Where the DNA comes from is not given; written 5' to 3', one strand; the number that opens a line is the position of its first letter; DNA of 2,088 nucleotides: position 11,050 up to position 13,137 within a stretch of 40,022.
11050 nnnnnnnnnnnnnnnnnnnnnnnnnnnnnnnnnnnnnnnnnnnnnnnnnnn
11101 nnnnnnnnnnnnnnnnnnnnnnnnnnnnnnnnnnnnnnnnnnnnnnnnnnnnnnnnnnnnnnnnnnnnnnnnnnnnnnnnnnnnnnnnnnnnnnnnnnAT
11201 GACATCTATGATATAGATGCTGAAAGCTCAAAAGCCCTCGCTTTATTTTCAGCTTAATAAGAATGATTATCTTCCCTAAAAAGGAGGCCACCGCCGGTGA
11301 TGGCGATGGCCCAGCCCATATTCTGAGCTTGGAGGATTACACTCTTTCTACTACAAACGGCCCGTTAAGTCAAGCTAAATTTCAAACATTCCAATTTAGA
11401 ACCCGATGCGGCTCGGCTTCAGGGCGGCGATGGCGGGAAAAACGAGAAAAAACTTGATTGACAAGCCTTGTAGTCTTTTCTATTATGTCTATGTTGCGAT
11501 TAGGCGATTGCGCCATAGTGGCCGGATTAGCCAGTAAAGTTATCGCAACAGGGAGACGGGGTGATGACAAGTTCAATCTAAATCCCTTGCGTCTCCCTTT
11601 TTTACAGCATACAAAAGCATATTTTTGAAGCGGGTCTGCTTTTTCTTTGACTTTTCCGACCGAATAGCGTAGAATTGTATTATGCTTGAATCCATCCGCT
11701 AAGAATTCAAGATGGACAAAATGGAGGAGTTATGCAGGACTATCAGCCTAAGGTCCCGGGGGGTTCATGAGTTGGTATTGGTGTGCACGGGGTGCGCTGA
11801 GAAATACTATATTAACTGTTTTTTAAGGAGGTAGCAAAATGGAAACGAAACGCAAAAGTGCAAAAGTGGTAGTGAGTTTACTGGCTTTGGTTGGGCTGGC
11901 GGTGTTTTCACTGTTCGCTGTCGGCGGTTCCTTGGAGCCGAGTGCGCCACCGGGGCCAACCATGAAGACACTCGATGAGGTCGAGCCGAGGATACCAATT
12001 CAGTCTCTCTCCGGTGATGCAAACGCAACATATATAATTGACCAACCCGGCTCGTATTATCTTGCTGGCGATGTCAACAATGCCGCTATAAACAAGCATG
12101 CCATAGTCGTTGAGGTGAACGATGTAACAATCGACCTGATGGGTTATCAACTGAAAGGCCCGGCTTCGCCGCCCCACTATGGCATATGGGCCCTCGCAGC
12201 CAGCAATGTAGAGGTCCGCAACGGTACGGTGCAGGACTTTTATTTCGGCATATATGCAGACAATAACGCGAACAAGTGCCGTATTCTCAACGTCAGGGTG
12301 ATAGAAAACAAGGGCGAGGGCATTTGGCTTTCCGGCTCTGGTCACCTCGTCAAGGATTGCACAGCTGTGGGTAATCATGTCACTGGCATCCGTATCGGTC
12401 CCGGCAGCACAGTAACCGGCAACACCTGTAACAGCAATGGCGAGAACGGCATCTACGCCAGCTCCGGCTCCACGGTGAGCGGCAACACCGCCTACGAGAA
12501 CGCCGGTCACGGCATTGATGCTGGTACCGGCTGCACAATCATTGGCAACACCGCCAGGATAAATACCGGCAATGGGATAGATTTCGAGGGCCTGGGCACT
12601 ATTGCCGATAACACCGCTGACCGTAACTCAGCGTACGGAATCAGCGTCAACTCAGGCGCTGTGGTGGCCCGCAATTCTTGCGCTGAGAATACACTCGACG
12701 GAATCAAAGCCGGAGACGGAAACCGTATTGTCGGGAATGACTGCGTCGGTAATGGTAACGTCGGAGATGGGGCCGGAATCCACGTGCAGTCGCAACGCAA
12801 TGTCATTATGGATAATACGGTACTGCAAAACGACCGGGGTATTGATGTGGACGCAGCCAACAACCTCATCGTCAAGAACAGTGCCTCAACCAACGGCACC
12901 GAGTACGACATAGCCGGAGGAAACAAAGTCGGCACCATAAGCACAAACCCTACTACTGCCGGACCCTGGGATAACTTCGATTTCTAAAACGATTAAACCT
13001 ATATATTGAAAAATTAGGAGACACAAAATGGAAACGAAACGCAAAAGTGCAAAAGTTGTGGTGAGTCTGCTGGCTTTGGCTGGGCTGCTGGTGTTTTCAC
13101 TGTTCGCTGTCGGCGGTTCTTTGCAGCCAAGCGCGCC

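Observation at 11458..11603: Consensus promoter driving a ~110-nt three-way-junction RNA that ends in an intrinsic terminator, upstream of the beta-helix locus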

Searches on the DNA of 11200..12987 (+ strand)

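Call 4: search_rna_families(source=window, start=11200, end=11900, threshold=evalue, max_evalue=10, show_alignments=3)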
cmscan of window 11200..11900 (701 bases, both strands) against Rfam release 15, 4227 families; matches with E-value up to 10: 2.
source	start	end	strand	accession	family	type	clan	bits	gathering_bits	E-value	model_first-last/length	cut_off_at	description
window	11555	11593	+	RF00536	snoMe28S-Cm3227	Gene; snRNA; snoRNA; CD-box;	-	18.7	43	6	1-82/82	no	Small nucleolar RNA Me28S-Cm3227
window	11570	11605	-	RF01360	CRISPR-DR47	Gene; CRISPR;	-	14.8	39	8.9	1-37/37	no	CRISPR RNA direct repeat element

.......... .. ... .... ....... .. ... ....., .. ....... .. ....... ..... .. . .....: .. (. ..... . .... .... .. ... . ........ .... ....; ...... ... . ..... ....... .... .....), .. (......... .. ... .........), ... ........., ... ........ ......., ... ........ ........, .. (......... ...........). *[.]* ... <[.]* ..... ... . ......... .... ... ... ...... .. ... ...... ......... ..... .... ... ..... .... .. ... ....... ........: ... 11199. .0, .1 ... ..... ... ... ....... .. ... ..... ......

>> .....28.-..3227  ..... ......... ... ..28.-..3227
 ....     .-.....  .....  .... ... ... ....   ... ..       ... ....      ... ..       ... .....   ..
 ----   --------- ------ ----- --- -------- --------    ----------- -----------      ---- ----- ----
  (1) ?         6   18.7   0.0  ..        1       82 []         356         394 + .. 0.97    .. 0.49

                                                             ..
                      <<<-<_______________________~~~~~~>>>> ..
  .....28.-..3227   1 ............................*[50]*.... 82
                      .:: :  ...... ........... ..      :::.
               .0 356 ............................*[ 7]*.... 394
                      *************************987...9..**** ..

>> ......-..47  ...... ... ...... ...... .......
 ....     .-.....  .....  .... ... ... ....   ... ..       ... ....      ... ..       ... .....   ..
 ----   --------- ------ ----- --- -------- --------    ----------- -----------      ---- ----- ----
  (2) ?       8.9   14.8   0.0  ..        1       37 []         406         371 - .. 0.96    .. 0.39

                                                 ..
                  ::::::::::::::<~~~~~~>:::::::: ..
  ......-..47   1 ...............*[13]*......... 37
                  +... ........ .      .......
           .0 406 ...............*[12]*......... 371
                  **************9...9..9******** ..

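Call 27: build_rna_model(alignment_id=A2, structure=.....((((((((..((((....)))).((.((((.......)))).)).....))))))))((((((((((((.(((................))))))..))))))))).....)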
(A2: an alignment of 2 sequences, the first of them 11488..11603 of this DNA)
Model R1 built from alignment A2 (2 sequences, 116 columns); structure: as given.
model positions 116; base pairs 33; branch points 2; effective number of sequences 0.64; information 0.589 bits per position. Calibrated on 0.2 Mb of random sequence (short: E-values are rough).
structure used (alignment columns):
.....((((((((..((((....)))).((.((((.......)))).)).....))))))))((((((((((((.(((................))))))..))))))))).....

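Call 29: search_with_rna_model(model_id=R1, sources=[window, L001, L002, L003, L004, L005, L006, L007, L008, L009, L010, L011, L012, L013, L014, L015, L016, L017, L018, L019, L020, L021, L022, L023, L024, L025, L026, L027, L028, L029, L030, L031, L032, L033, L034, L035, L036, L037, L038, L039, L040, L041, L042, L043, L044, L045, L046, L047, L048, L049, L050, L051, L052, L053, L054, L055, L056, L057, L058, L059, L060, L061, L062, L063, L064, L065, L066, L067, L068, L069, L070, L071, L072, L073, L074, L075, L076, L077, L078, L079, L080, L081, L082], max_evalue=10)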
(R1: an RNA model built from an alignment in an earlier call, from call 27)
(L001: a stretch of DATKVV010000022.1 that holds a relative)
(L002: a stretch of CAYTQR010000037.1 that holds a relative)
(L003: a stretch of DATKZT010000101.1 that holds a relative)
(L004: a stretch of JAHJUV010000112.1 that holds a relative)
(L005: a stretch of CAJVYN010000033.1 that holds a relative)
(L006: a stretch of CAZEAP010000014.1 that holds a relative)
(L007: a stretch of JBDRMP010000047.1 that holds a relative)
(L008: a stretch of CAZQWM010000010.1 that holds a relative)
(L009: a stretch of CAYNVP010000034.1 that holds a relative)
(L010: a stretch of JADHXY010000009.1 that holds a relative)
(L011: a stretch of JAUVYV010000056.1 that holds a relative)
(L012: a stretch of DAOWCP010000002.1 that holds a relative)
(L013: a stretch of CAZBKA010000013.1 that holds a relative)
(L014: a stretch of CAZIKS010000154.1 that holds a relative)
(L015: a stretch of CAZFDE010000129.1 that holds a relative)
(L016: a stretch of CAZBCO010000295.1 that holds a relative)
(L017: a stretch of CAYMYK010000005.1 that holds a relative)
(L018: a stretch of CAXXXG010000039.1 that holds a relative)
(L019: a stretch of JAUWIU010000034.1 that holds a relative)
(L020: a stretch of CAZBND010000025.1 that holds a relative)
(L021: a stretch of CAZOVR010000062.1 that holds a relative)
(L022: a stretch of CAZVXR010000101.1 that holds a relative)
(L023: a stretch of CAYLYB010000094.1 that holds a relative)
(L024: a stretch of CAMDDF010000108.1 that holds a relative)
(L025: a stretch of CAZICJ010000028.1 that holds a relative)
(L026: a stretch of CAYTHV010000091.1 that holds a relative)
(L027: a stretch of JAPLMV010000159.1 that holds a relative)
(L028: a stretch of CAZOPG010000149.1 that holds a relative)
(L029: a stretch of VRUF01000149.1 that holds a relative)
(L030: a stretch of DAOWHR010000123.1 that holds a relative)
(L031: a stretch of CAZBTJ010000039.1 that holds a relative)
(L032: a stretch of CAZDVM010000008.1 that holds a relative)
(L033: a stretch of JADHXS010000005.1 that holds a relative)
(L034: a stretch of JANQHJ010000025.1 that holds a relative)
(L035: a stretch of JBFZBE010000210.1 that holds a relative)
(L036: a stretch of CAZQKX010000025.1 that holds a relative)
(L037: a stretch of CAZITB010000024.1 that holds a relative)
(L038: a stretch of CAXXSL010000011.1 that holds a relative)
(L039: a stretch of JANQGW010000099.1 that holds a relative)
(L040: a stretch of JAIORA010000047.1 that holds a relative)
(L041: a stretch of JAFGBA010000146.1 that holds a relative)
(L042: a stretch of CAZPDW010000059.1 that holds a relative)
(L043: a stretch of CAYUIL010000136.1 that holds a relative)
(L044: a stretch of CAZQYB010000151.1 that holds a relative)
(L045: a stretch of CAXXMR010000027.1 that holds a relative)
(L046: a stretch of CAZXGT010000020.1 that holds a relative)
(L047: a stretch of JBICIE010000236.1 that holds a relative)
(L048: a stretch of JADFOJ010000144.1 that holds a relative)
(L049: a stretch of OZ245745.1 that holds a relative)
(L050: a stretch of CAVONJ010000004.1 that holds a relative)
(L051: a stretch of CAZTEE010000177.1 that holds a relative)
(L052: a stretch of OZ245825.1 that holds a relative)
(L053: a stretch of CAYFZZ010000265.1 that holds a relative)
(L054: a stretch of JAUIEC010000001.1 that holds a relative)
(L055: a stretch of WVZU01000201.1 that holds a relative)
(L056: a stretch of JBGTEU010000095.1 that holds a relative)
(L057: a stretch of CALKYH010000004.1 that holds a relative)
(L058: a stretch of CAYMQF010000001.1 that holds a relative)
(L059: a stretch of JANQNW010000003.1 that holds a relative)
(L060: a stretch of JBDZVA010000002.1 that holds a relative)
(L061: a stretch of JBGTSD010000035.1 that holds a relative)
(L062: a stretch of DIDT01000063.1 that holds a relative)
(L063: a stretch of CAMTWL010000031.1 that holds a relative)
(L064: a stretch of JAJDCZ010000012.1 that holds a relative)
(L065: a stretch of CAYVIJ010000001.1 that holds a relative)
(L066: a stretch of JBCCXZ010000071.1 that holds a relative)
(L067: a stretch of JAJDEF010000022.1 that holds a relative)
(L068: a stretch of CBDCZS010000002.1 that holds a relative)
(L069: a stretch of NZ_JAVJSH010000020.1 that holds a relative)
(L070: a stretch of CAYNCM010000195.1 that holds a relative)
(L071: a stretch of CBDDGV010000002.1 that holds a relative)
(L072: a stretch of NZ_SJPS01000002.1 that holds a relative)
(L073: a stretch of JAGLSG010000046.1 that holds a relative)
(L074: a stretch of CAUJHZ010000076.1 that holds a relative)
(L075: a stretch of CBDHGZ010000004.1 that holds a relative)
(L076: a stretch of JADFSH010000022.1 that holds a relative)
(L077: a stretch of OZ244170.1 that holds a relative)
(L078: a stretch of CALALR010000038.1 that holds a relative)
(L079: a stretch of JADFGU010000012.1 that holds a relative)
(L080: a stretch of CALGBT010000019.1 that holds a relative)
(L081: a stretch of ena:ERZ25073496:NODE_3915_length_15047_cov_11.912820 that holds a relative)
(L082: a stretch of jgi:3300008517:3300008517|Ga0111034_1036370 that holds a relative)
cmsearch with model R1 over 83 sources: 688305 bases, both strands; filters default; matches with E-value up to 10: 2.
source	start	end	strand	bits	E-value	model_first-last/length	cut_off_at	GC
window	11488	11603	+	150.2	1.3e-33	1-116/116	no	0.47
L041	2435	2473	+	13.9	1.6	16-54/116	no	0.59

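Call 52: search_with_rna_model(model_id=R1, sources=[L090, L091, L092, L093, L094, L095, L096, L097, L098, L099, L100, L101, L102, L103, L104, L105, L106, L107, L108, L109, L110, L111, L112, L113, L114, L115, L116, L117, L118, L119, L120, L121, L122, L123, L124, L125, L126, L127, L128, L129, L130, L131, L132, L133, L134, L135, L136, L137, L138, L139, L140, L141, L142, L143, L144, L145, L146, L147, L148, L149, L150, L151, L152, L153, L154, L155, L156, L157, L158, L159, L160, L161, L162, L163, L164, L165, L166, L167, L168, L169, L170, L171], max_evalue=10)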
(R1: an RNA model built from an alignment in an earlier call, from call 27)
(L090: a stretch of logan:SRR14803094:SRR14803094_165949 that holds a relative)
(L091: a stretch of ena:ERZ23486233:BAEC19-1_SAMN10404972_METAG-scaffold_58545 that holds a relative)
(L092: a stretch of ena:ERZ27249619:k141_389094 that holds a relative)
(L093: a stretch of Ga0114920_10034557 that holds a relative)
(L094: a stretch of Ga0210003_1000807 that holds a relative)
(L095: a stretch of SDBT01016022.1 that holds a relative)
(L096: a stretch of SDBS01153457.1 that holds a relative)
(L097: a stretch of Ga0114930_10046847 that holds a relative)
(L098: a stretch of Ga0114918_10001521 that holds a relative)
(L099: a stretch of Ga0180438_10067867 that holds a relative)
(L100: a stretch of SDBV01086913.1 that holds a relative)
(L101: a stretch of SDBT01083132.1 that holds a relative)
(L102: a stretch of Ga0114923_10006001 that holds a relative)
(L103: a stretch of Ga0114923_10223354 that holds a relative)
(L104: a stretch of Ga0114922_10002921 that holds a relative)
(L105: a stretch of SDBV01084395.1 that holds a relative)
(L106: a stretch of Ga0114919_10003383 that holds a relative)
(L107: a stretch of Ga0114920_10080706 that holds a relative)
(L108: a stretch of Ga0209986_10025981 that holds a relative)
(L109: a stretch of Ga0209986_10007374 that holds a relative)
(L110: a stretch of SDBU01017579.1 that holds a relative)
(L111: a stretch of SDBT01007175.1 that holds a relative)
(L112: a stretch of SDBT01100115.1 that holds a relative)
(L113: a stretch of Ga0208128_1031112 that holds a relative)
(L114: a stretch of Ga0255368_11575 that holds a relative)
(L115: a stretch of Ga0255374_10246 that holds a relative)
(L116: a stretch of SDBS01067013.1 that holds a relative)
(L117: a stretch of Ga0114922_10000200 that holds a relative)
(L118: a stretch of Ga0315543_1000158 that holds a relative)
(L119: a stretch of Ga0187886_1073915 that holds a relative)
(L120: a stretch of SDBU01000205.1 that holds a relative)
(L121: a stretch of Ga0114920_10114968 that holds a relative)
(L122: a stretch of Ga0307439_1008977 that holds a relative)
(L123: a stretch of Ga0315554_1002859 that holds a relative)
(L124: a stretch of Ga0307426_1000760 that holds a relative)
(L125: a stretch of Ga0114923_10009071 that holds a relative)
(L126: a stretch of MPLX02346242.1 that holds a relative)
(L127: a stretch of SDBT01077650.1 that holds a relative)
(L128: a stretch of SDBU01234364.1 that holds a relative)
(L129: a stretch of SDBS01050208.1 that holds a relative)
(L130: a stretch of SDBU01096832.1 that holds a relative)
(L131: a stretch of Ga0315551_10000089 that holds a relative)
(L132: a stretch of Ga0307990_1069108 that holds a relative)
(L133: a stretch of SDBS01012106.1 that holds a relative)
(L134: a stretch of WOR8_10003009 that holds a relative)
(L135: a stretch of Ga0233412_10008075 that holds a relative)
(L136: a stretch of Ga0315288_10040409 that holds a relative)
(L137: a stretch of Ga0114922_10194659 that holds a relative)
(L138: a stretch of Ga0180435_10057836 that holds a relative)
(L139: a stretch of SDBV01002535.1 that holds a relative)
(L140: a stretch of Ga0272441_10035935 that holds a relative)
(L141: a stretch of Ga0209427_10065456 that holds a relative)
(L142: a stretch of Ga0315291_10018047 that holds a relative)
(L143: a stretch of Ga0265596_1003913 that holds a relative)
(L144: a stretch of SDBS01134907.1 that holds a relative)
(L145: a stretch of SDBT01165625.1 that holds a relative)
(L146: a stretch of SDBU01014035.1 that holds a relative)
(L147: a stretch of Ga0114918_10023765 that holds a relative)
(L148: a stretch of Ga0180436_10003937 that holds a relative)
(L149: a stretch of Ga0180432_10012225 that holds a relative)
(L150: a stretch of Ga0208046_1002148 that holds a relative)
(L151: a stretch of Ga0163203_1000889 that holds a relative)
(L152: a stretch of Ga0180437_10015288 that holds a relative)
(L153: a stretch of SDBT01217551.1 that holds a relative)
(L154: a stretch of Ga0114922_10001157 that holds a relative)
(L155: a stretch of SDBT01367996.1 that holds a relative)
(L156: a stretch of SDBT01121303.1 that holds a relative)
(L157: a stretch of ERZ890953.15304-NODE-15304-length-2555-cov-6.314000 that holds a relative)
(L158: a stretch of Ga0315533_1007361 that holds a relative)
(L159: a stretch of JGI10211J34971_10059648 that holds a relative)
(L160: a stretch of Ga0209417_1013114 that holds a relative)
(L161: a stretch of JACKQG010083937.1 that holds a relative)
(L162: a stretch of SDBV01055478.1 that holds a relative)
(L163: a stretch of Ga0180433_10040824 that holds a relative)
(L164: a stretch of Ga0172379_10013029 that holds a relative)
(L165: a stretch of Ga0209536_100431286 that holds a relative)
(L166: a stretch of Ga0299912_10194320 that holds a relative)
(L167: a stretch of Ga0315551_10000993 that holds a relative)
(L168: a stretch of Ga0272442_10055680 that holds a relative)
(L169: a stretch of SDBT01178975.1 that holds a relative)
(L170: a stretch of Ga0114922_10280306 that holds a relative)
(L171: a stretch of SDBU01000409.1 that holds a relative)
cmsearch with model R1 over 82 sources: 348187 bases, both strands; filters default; matches with E-value up to 10: 0.
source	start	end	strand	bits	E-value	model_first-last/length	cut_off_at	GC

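Call 60: search_dna_similar(query=window:11254-11650:+, collection=plasmids, mode=distant, max_evalue=0.01, max_rows=10)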
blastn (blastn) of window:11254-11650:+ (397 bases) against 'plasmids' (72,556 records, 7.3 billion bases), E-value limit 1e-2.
No match.

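Call 61: search_dna_similar(query=window:11254-11650:+, collection=phages, mode=distant, max_evalue=0.01, max_rows=10)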
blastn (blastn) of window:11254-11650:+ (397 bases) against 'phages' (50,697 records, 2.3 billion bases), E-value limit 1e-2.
No match.

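Call 88: search_rna_families(sources=[L101, L102, L113, L122, L123, L126, L154, L091], threshold=gathering)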
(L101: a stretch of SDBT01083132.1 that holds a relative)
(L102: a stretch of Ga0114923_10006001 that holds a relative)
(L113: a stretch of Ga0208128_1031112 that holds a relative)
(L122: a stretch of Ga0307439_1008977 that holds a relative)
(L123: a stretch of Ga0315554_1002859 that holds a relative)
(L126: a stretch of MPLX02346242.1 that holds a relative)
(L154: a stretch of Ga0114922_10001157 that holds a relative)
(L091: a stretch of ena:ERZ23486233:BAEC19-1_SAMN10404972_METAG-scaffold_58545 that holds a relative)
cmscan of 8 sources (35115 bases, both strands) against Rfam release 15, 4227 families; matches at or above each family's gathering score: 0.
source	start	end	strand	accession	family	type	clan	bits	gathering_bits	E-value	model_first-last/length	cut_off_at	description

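Call 95: search_with_rna_model(model_id=R1, sources=[L172, L173, L174, L175], max_evalue=10)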
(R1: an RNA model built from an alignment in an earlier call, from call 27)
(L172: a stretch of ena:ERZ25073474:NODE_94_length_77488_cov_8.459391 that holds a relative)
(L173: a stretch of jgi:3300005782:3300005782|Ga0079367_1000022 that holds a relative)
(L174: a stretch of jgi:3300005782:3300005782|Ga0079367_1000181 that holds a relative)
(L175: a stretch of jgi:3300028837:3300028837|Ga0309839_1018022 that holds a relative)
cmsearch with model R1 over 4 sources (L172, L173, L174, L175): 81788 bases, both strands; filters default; matches with E-value up to 10: 4.
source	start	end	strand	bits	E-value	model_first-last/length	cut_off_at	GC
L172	1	34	-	32.7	5.1e-06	1-34/116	3'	0.5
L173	1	34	-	32.7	5.1e-06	1-34/116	3'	0.5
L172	20800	20873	-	9.4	2.4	1-116/116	no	0.53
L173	20815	20888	-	9.4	2.4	1-116/116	no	0.53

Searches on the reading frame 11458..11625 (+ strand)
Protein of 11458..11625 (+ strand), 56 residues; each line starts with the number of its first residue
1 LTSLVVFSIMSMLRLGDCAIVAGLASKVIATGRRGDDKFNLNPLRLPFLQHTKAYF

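Call 75: search_protein_families(library=pfam, proteins=[window:11458-11625:+], max_evalue=10)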
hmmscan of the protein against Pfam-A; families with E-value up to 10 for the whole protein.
seq(56 aa): 0 families
